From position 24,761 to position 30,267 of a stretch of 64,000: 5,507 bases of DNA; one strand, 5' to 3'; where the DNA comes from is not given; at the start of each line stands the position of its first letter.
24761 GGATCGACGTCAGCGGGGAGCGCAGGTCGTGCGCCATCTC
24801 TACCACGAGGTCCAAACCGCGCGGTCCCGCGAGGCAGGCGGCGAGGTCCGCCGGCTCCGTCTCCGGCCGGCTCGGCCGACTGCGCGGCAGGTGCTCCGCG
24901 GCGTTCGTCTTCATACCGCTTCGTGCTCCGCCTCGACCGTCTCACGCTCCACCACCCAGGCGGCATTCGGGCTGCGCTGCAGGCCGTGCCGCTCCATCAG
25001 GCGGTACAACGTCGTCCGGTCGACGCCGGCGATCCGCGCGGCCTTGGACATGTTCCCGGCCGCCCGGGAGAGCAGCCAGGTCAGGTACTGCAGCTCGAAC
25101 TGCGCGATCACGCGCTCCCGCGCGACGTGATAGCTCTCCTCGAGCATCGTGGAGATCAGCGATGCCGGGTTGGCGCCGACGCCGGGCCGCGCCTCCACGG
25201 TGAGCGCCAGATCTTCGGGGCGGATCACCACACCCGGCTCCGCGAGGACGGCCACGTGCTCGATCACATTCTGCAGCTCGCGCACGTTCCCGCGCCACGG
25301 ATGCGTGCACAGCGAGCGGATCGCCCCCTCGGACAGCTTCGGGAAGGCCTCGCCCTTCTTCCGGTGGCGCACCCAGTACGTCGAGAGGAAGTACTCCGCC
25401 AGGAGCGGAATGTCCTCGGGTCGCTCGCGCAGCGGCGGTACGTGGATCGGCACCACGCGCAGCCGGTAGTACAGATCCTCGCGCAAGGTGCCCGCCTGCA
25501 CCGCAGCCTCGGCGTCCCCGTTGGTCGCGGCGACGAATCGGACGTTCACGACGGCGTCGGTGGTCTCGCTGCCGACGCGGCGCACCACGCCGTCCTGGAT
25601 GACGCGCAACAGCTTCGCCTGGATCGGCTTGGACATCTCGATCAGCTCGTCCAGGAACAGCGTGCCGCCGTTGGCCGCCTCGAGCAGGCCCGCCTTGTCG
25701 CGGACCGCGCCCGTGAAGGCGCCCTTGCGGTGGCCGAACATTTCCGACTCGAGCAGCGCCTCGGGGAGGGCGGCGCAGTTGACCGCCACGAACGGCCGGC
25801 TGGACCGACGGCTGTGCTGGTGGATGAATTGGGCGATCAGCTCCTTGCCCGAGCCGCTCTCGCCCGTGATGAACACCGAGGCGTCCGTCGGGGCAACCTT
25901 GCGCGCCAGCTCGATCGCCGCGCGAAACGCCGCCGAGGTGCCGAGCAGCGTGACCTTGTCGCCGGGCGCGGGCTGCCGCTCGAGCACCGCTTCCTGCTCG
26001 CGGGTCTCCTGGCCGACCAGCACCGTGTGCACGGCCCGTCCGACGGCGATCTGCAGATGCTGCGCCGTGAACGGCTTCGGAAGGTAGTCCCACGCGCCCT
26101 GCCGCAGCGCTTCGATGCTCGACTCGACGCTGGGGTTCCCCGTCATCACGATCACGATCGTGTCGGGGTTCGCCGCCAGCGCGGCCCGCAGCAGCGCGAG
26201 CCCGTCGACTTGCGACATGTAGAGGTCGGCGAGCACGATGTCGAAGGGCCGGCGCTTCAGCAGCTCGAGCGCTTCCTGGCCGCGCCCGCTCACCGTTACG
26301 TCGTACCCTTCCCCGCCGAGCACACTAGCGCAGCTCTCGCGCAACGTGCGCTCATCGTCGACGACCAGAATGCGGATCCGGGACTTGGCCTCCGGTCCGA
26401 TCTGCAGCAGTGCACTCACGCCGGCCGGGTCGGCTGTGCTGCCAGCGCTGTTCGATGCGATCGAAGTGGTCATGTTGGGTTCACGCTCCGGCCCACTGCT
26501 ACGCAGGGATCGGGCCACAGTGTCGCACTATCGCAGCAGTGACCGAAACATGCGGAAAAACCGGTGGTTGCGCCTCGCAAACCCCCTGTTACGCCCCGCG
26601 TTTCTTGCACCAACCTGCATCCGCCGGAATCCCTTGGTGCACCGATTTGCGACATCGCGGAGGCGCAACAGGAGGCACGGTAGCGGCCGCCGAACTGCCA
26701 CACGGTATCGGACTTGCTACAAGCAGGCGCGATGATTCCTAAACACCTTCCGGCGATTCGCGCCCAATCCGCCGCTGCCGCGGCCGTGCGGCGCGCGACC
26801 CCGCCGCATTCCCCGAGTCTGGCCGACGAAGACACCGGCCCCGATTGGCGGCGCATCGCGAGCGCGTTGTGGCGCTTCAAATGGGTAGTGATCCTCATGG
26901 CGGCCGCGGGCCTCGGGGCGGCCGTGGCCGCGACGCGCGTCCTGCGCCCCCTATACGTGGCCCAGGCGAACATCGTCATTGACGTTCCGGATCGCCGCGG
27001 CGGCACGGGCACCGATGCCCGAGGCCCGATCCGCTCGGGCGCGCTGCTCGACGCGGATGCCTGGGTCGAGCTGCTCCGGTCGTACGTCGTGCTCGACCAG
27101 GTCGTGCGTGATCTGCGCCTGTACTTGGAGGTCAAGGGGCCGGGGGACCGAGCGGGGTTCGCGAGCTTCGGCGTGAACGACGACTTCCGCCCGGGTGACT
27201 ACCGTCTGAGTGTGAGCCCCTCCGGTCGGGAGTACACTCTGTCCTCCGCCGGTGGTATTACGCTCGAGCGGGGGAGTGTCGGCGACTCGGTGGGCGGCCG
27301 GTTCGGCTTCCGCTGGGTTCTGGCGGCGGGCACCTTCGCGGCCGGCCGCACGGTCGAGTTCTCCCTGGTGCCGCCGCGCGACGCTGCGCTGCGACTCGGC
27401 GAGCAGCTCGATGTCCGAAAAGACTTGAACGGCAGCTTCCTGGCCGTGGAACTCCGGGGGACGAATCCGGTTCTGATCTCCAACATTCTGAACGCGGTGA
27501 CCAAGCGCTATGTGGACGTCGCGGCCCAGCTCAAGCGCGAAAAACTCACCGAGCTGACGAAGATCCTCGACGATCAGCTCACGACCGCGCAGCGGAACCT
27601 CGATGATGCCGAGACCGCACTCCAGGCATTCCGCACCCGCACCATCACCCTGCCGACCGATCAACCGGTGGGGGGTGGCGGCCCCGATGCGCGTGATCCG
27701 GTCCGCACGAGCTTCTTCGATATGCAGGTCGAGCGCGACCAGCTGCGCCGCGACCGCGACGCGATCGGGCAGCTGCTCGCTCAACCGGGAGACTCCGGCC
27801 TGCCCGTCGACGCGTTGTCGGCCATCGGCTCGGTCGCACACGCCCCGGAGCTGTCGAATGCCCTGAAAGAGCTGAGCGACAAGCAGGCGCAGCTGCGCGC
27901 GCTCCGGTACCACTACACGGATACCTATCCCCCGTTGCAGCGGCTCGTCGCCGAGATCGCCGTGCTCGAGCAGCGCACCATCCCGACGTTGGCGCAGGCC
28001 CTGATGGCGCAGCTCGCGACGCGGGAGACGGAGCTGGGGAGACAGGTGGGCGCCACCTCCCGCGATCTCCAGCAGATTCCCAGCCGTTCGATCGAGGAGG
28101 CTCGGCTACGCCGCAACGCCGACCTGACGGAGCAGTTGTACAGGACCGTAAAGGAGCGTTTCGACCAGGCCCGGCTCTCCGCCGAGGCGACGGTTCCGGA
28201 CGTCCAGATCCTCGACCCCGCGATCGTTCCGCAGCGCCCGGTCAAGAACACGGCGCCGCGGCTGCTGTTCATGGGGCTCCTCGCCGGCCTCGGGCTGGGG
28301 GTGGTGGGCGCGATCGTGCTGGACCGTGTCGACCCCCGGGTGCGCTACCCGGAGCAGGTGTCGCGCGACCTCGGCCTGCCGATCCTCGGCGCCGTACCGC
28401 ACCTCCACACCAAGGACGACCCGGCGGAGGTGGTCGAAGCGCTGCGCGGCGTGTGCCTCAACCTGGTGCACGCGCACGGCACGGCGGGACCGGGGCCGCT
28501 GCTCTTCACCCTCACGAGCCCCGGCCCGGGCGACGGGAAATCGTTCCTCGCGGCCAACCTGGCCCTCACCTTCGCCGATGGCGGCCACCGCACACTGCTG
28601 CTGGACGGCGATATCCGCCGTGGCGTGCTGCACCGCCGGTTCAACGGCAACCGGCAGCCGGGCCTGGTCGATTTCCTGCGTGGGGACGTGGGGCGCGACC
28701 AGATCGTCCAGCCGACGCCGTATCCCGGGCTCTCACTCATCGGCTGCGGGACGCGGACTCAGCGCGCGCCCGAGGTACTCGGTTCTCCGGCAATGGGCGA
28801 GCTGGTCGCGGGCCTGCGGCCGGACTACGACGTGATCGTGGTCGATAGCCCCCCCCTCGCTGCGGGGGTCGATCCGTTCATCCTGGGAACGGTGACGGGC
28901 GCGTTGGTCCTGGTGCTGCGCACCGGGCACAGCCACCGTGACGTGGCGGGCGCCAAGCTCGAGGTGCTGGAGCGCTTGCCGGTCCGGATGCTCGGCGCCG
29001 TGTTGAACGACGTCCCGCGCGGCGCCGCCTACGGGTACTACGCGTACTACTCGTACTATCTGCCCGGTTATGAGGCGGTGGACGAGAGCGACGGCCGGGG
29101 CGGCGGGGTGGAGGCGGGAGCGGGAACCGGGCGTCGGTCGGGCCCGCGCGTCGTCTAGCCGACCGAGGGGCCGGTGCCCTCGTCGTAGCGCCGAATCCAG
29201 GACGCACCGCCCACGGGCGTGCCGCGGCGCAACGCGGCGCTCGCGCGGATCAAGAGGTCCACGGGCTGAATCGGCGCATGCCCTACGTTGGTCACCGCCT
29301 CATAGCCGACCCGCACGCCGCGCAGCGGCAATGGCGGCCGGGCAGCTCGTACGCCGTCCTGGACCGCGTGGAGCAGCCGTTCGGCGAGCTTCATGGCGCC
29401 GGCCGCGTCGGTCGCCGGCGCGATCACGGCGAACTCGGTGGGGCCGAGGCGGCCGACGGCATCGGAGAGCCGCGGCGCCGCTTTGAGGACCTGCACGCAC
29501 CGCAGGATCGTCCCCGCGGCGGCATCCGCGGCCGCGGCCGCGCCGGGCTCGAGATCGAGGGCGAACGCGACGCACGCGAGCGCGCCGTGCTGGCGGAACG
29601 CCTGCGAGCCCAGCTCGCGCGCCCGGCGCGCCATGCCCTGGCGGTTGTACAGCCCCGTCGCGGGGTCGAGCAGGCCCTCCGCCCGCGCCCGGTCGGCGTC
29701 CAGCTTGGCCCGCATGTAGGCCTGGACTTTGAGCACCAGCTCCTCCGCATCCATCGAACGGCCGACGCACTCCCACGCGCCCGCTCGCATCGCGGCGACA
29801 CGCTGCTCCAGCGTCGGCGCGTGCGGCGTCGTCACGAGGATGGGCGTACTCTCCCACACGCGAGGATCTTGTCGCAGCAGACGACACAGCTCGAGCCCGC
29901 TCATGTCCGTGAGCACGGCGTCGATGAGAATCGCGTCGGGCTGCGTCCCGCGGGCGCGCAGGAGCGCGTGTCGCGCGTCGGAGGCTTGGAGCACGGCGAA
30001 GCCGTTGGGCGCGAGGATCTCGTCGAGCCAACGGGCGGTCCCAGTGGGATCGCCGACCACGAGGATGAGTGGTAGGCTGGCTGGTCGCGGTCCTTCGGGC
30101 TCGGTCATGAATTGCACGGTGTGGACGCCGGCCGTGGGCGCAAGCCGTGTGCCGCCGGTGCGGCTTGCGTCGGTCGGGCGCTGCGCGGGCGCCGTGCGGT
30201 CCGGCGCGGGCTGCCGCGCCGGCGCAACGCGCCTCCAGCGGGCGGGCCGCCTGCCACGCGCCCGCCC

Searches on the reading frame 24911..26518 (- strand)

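Call 47: search_protein_families(library=pfam, proteins=[window:24911-26518:-], max_evalue=0.001)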
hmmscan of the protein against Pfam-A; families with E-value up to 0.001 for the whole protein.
window:24911-26518:- (535 aa): 8 families
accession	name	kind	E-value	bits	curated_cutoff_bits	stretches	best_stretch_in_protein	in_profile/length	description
PF00158.32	Sigma54_activat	-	6.2e-67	224.9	20.2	1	192-359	2-168/168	Sigma-54 interaction domain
PF00072.30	Response_reg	-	1.4e-24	86.8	30.2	1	50-158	1-109/111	Response regulator receiver domain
PF14532.12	Sigma54_activ_2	-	3e-22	79.8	25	1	202-363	11-138/138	Sigma-54 interaction domain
PF25601.1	AAA_lid_14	-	2.4e-20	72.6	27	1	364-443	1-76/87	AAA+ ATPase lid domain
PF07728.20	AAA_5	-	4.2e-08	33.7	22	1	215-335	2-124/139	AAA domain (dynein-related subfamily)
PF02954.25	HTH_8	-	1.2e-06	28.6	22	1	471-510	2-41/42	Bacterial regulatory protein, Fis family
PF07724.20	AAA_2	-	4.2e-05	24.1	27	1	213-341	4-132/166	AAA domain (Cdc48 subfamily)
PF01078.27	Mg_chelatase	-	0.00031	20.7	20.3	0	270-333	93-157/207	Magnesium chelatase, subunit ChlI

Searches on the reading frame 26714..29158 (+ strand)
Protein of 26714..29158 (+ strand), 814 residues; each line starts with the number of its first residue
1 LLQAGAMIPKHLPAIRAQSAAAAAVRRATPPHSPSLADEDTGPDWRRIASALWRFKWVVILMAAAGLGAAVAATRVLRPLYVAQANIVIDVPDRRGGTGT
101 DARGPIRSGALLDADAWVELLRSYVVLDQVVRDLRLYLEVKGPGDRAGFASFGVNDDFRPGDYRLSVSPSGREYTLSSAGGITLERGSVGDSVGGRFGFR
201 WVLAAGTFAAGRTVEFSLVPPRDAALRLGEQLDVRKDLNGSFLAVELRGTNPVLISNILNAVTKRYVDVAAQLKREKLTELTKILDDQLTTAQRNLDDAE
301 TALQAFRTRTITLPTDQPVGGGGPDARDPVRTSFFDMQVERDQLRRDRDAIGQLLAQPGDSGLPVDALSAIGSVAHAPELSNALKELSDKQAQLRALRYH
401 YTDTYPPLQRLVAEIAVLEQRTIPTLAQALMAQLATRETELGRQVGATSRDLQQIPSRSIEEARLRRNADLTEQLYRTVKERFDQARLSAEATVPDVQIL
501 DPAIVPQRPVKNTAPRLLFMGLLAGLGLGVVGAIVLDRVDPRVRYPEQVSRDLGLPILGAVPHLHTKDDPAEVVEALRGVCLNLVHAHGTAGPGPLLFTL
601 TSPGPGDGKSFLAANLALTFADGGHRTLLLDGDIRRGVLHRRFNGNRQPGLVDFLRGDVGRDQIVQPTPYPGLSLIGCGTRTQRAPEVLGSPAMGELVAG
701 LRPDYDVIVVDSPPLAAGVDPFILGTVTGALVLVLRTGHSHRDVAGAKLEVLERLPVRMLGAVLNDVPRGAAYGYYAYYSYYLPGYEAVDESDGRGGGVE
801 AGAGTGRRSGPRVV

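Call 47: search_protein_families(library=pfam, proteins=[window:26714-29158:+], max_evalue=0.001)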
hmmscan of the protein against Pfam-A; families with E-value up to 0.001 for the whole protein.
window:26714-29158:+ (814 aa): 3 families
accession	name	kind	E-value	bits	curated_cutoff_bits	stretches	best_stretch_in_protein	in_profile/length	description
PF13807.11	GNVR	-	1.2e-08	35.2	27.7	1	464-535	8-79/82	G-rich domain on putative tyrosine kinase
PF02706.20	Wzz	-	9.4e-07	29.5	25.5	1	46-134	6-91/91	Chain length determinant protein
PF01656.29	CbiA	-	0.00011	22.7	25.4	1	600-643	3-44/125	CobQ/CobB/MinD/ParA nucleotide binding domain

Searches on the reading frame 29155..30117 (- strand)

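Call 47: search_protein_families(library=pfam, proteins=[window:29155-30117:-], max_evalue=0.001)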
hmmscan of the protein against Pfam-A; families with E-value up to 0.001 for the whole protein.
window:29155-30117:- (320 aa): 2 families
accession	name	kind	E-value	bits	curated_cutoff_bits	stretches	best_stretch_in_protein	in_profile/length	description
PF00072.30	Response_reg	-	1.5e-15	57.8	30.2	1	18-131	1-110/111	Response regulator receiver domain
PF00990.26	GGDEF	-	9.5e-08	32.4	23.8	1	150-254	3-109/161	Diguanylate cyclase, GGDEF domain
